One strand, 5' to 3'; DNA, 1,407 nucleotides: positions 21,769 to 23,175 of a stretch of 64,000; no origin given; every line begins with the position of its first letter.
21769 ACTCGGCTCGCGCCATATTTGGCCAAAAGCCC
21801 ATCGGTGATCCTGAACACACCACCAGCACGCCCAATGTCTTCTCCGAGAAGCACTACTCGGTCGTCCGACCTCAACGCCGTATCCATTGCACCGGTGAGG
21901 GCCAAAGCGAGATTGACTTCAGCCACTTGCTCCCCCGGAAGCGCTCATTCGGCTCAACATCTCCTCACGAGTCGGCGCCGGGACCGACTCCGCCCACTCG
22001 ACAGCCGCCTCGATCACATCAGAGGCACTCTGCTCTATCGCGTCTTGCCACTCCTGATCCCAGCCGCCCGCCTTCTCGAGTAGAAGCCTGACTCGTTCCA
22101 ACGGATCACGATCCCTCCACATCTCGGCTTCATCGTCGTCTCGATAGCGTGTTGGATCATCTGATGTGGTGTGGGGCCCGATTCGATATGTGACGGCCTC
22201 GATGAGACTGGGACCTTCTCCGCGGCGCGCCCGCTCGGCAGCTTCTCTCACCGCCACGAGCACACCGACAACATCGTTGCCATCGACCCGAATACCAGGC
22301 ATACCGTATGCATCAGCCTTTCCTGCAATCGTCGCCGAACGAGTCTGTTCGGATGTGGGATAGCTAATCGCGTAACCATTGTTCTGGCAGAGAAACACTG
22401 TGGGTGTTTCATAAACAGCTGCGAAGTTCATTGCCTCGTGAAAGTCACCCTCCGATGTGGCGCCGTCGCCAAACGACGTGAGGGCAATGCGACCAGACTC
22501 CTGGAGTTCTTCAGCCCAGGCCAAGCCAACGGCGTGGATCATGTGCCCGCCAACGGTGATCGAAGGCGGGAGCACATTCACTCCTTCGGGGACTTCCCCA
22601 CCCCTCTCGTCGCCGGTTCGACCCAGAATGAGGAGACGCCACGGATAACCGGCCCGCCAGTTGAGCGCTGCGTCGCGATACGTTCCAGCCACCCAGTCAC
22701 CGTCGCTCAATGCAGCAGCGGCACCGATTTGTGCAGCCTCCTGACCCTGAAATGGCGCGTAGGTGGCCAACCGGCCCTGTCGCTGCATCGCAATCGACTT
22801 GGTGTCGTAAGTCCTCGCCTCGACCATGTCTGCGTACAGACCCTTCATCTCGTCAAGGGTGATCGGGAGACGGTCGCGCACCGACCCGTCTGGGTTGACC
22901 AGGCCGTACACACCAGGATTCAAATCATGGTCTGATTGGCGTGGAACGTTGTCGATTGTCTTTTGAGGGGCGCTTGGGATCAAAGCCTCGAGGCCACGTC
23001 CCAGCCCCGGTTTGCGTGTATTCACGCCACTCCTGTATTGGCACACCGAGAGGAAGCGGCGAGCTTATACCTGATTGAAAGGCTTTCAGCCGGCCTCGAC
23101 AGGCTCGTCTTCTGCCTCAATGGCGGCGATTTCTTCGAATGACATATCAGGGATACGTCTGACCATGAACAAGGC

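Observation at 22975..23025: Canonical ParB N-terminal ParA-interaction peptide (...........) at the N-terminus of the 2-oxoacid dehydrogenase E1alpha subunit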

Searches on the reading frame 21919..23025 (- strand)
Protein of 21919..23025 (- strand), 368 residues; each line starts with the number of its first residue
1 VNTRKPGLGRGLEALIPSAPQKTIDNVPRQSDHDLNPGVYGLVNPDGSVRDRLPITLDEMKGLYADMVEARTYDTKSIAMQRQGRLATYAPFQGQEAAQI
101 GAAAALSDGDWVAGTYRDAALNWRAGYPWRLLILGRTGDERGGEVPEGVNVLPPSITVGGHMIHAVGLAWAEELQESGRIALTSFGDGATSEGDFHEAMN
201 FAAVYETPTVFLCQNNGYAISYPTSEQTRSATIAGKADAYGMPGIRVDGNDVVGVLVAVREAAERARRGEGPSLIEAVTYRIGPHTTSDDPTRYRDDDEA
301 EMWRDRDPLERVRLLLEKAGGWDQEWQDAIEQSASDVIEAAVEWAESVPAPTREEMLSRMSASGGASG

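Call 5: search_protein_families(library=pfam, proteins=[window:21919-23025:-])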
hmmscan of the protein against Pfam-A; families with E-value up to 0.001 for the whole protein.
window:21919-23025:- (368 aa): 1 family
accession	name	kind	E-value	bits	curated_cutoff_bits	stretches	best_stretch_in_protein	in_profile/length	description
PF00676.26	E1_dh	-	6.3e-84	281.9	22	1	67-352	4-298/300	Dehydrogenase E1 component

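Call 7: find_homologous_proteins(query=window:21919-23025:-, max_evalue=1e-30)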
Query window:21919-23025:- (368 aa): 7999 proteins with E <= 1e-30 among 8000 candidates; the best 120 are listed.
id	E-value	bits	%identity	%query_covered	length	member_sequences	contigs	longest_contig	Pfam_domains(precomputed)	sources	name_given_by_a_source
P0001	1.6e-243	825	100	100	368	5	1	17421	PF00676.26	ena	-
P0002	2.5e-215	732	89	100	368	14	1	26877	PF00676.26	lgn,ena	-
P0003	2.5e-214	729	88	100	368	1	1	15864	PF00676.26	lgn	-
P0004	9.1e-213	724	87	99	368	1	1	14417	PF00676.26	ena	-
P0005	4.6e-210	715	86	100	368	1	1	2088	PF00676.26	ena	-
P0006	1.5e-202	690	84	98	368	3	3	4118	PF00676.26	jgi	-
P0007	3.9e-202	689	84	98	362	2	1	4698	PF00676.26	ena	-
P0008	1.1e-200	684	83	99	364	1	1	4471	PF00676.26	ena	-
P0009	5.0e-197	672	82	98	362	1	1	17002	PF00676.26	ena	-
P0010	3.7e-194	663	81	98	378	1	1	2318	PF00676.26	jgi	jgi:pyruvate dehydrogenase E1 component alpha subunit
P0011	9.7e-191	652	80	98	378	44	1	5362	PF00676.26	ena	-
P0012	1.3e-189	648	80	98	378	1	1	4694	PF00676.26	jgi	jgi:pyruvate dehydrogenase E1 component subunit alpha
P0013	1.4e-189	648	79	98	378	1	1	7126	PF00676.26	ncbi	-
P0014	1.7e-189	647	80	98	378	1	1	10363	PF00676.26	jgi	jgi:pyruvate dehydrogenase E1 component subunit alpha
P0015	3.0e-189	647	79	98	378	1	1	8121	PF00676.26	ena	-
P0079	3.0e-180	617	82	88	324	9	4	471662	PF00676.26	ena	-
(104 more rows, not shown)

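Call 12: find_encoding_contigs(protein=P0079, flank=10000, max_places=2)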
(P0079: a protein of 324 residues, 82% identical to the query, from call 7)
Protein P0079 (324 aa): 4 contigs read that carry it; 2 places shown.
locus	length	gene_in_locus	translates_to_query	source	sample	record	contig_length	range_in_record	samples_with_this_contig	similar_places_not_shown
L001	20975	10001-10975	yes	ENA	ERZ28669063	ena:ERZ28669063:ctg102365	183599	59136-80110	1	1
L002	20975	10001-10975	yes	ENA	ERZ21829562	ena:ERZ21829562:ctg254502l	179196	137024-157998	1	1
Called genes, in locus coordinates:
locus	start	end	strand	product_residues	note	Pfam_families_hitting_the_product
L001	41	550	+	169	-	PF02369:Big_1 (weak)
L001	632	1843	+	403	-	PF00909:Ammonium_transp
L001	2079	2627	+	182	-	PF04542:Sigma70_r2, PF08281:Sigma70_r4_2, PF04545:Sigma70_r4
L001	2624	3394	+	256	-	-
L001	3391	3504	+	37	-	-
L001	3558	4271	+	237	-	-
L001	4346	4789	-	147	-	-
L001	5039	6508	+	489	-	PF01019:G_glu_transpept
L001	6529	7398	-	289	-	PF13539:Peptidase_M15_4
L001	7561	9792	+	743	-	PF13491:FtsK_4TM (weak), PF17854:FtsK_alpha, PF01580:FtsK_SpoIIIE, PF09397:FtsK_gamma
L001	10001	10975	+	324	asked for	PF00676:E1_dh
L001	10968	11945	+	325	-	PF02779:Transket_pyr, PF02780:Transketolase_C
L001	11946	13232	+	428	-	PF00364:Biotin_lipoyl, PF02817:E3_binding, PF00198:2-oxoacid_dh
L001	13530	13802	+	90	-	-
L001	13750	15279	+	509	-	PF00450:Peptidase_S10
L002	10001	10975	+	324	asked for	PF00676:E1_dh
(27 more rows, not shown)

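Call 16: search_protein_families(library=ncbifam, proteins=[window:21919-23025:-], max_evalue=10)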
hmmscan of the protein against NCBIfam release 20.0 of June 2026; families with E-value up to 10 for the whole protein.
window:21919-23025:- (368 aa): 9 families
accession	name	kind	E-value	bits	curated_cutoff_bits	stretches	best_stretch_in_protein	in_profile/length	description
TIGR03181.1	PDH_E1_alph_x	equivalog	4.5e-123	410.5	411.35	1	54-360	20-326/341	pyruvate dehydrogenase (acetyl-transferring) E1 component subunit alpha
TIGR03182.1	PDH_E1_alph_y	equivalog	1.4e-60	204.9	393.85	1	59-359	3-312/315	pyruvate dehydrogenase (acetyl-transferring) E1 component subunit alpha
NF004559.0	PRK05899.2-5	equivalog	2.9e-11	42.3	488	1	162-279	132-247/627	transketolase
TIGR00239.1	2oxo_dh_E1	equivalog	0.00011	20.2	770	1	175-292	342-463/931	2-oxoglutarate dehydrogenase E1 component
TIGR00204.1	dxs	equivalog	0.0017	17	465.95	1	164-223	119-178/616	1-deoxy-D-xylulose-5-phosphate synthase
NF004556.0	PRK05899.2-2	equivalog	0.0034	15.7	575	1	162-279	131-244/639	transketolase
NF008907.0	PRK12270.1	equivalog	0.0077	14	878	1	183-292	665-778/1241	multifunctional oxoglutarate decarboxylase/oxoglutarate dehydrogenase thiamine pyrophosphate-binding subunit/dihydrolipoyllysine-residue suc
NF006914.0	PRK09404.1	equivalog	0.0099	14.1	764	1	180-344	342-510/919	2-oxoglutarate dehydrogenase E1 component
NF008968.0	PRK12315.1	subfamily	0.01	14.2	510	1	164-221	122-179/582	1-deoxy-D-xylulose-5-phosphate synthase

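Call 24: search_protein_representatives(protein=window:21919-23025:-)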
Query: 368 residues. Proteins with E-value up to 0.001 (for the whole library): 16940; up to 1e-10: 8486; up to 1e-30: 1443. The best 150 are listed.
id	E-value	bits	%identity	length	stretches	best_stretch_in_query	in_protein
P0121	7.5e-108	377.1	54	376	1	28-363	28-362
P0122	2.8e-92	325.9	70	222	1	42-255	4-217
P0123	5.7e-90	318.3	50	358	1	45-362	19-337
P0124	1.3e-85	304.0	52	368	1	50-317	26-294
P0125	2.6e-85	302.9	49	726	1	39-348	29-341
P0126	3.8e-85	302.4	48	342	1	57-360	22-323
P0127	4.1e-85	302.3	49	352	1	43-358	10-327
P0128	5.1e-85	302.0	48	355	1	50-357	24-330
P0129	4.1e-84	299.0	47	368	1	37-362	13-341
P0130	3.0e-83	296.2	46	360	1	38-355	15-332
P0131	6.0e-83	295.2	69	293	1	52-249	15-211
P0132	8.1e-82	291.4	46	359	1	56-361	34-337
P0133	2.5e-80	286.5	47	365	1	42-355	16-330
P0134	4.7e-80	285.6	56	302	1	64-301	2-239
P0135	3.5e-78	279.5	43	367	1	55-357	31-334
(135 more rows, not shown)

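Call 28: find_related_loci(query=A1, collection=genome_contigs, flank=10000)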
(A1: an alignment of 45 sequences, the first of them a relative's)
Query A1 (368 aa) in genome_contigs; peptide patterns used: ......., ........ (x = any residue, [..] = any of these).
600 stretches matched a pattern (row limit reached: there are more); 588 encode a relative of the query (tblastn E <= 1e-3); the best 80 are kept; 80 distinct loci.
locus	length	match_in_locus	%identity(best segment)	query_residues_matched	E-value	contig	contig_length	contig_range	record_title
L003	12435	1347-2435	78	1-363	0e+0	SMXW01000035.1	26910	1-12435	MAG: Acidobacteria bacterium isolate N075bin71 k141_350625, whole genome shotgun sequence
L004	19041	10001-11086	75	1-362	0e+0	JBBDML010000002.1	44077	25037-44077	MAG: Acidimicrobiia bacterium isolate LejiaB_65_21 Lejia_B_1034_length_44077_cov_11, whole genome shotgun sequence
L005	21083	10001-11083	78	1-362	0e+0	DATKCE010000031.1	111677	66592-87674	MAG TPA_asm: Acidimicrobiia bacterium isolate SMAG_U14438 k141_1432675, whole genome shotgun sequence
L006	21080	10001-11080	78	1-362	0e+0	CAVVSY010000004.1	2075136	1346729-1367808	MAG: uncultured bacterium isolate MFD02840.bin.2.66 genome assembly, contig: contig_13297, whole genome shotgun sequence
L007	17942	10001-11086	79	1-362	4e-176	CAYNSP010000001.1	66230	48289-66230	MAG TPA_asm: uncultured Acidimicrobiaceae bacterium isolate SRP193661_co2_170 genome assembly, contig: NODE_412_length_6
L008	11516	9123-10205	75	1-362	5e-175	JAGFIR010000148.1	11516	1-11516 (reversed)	MAG: Acidimicrobiales bacterium isolate mag.2 k127_2492575, whole genome shotgun sequence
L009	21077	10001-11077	77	1-362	4e-180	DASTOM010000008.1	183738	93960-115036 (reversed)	MAG TPA_asm: Acidimicrobiia bacterium isolate SMAG_U2170 k141_276948, whole genome shotgun sequence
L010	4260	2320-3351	76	17-360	6e-175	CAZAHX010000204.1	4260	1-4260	MAG TPA_asm: uncultured Acidimicrobiaceae bacterium isolate SRP284430_co1_90 genome assembly, contig: NODE_20149_length_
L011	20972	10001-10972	78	39-362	7e-166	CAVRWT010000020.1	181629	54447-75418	MAG: uncultured Acidobacteriota bacterium isolate MFD02242.bin.2.214 genome assembly, contig: contig_6634, whole genome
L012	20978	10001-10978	75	35-360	3e-160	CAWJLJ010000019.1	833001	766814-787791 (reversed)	MAG: uncultured Acidobacteriota bacterium isolate MFD05747.bin.2.102 genome assembly, contig: contig_475, whole genome s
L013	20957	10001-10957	78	42-360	6e-160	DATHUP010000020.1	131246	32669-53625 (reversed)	MAG TPA_asm: Acidimicrobiia bacterium isolate SMAG_U16110 k141_1706162, whole genome shotgun sequence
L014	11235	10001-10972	76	39-362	5e-159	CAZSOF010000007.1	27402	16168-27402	MAG TPA_asm: uncultured Acidimicrobiaceae bacterium isolate SRP321284_co1_142 genome assembly, contig: NODE_1991_length_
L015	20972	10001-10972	77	39-362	5e-159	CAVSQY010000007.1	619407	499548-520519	MAG: uncultured Actinomycetes bacterium isolate MFD05684.bin.1.382 genome assembly, contig: contig_22023, whole genome s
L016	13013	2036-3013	74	37-362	2e-156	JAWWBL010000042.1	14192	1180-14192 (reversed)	MAG: Acidimicrobiia bacterium isolate HN16.bin.10 k141_1302535_length_14192_cov_39.7758, whole genome shotgun sequence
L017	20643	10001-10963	75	42-362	3e-155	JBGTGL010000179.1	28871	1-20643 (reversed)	MAG: Acidimicrobiia bacterium isolate JTS-RE214 k141_7714775, whole genome shotgun sequence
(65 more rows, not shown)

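Call 62: predict_structure(alignment_id=A1)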
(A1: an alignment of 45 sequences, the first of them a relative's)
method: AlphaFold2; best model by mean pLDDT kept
length: 368 residues; sequences in the alignment: 45
mean_pLDDT: 77.3   pTM: 0.81
mean pLDDT of the five models: 77.3, 73.8, 73.0, 69.9, 60.3
residues with pLDDT >= 90: 138; 70-90: 121; 50-70: 60; < 50: 49
segments of 3 or more residues with pLDDT < 50: 1-37, 219-222, 365-368
pLDDT, mean of each block of 10 residues (from residue 1): 30 40 28 49 92 95 98 90 83 89 94 88 94 85 87 70 71 84 71 70 84 66 51 69 86 96 92 85 65 64 78 96 98 97 89 79 51
secondary structure, 60 per line:
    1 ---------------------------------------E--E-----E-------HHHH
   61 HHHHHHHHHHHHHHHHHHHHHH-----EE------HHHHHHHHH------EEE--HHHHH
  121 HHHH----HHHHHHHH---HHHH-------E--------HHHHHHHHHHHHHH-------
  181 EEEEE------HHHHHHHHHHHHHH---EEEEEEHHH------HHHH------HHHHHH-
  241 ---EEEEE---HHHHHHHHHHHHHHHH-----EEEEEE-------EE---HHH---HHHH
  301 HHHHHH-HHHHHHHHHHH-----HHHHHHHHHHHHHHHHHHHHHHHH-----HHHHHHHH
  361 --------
elements in order: H57-82 H96-104 E111-113 H116-124 H129-136 H140-143 H160-173 E181-185 H192-205 E209-214 H224-227 H234-239 E244-248 H252-267 E273-278 H297-306 H308-318 H324-347 H353-360

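Call 85: search_solved_structures(query=window:21919-23025:-, max_evalue=1e-30)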
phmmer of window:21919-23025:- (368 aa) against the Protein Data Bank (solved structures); distinct sequences matched with E-value up to 1e-30: 22.
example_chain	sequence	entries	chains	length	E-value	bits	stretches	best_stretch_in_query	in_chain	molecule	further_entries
1w85_A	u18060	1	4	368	5.9e-76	258.9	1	41-359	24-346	PYRUVATE DEHYDROGENASE E1 COMPONENT, ALPHA SUBUNIT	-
3duf_A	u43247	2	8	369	6e-76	258.9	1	41-359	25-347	Pyruvate dehydrogenase E1 component subunit alpha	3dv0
3dva_A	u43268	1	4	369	3e-75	256.6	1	41-359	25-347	Pyruvate dehydrogenase E1 component subunit alpha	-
1w88_A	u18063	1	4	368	7.7e-75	255.3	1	41-359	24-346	PYRUVATE DEHYDROGENASE E1 COMPONENT, ALPHA SUBUNIT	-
1um9_A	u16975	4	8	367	2.1e-68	234.1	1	45-351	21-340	2-oxo acid dehydrogenase alpha subunit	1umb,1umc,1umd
1dtw_A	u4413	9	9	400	3.6e-60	207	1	57-355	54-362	BRANCHED-CHAIN ALPHA-KETO ACID DEHYDROGENASE ALPHA SUBUNIT | 2-OXOISOVALERATE DEHYDROGENASE ALPHA SUBUNIT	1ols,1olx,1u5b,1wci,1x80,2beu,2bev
1x7y_A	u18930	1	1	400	5e-60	206.5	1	57-355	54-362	2-oxoisovalerate dehydrogenase alpha subunit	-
2j9f_A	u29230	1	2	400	5e-60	206.5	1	57-355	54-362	2-OXOISOVALERATE DEHYDROGENASE ALPHA SUBUNIT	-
2bff_A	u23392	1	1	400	6.9e-60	206.1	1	57-355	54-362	2-OXOISOVALERATE DEHYDROGENASE ALPHA SUBUNIT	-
1x7w_A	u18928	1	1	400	6.9e-60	206.1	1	57-355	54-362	2-oxoisovalerate dehydrogenase alpha subunit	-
1x7z_A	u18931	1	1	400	6.9e-60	206.1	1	57-355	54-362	2-oxoisovalerate dehydrogenase alpha subunit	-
1x7x_A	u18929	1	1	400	6.9e-60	206.1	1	57-355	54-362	2-oxoisovalerate dehydrogenase alpha subunit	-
1olu_A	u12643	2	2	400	8.9e-59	202.4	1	57-355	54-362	2-OXOISOVALERATE DEHYDROGENASE ALPHA SUBUNIT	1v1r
2bfe_A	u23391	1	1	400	1.7e-58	201.5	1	57-355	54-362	2-OXOISOVALERATE DEHYDROGENASE ALPHA SUBUNIT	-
2bfb_A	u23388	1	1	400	2.3e-58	201.1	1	57-355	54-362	2-OXOISOVALERATE DEHYDROGENASE ALPHA SUBUNIT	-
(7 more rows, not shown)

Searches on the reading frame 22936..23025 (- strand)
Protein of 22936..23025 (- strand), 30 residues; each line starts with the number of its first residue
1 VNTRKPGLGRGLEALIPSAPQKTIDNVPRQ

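Call 17: search_solved_structures(query=window:22936-23025:-, max_evalue=10, show_alignments=5)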
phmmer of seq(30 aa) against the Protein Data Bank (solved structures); distinct sequences matched with E-value up to 10: 1.
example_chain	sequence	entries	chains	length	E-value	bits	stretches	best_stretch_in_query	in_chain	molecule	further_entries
1vz0_A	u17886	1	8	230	0.11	16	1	4-19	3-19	Chromosome-partitioning protein Spo0J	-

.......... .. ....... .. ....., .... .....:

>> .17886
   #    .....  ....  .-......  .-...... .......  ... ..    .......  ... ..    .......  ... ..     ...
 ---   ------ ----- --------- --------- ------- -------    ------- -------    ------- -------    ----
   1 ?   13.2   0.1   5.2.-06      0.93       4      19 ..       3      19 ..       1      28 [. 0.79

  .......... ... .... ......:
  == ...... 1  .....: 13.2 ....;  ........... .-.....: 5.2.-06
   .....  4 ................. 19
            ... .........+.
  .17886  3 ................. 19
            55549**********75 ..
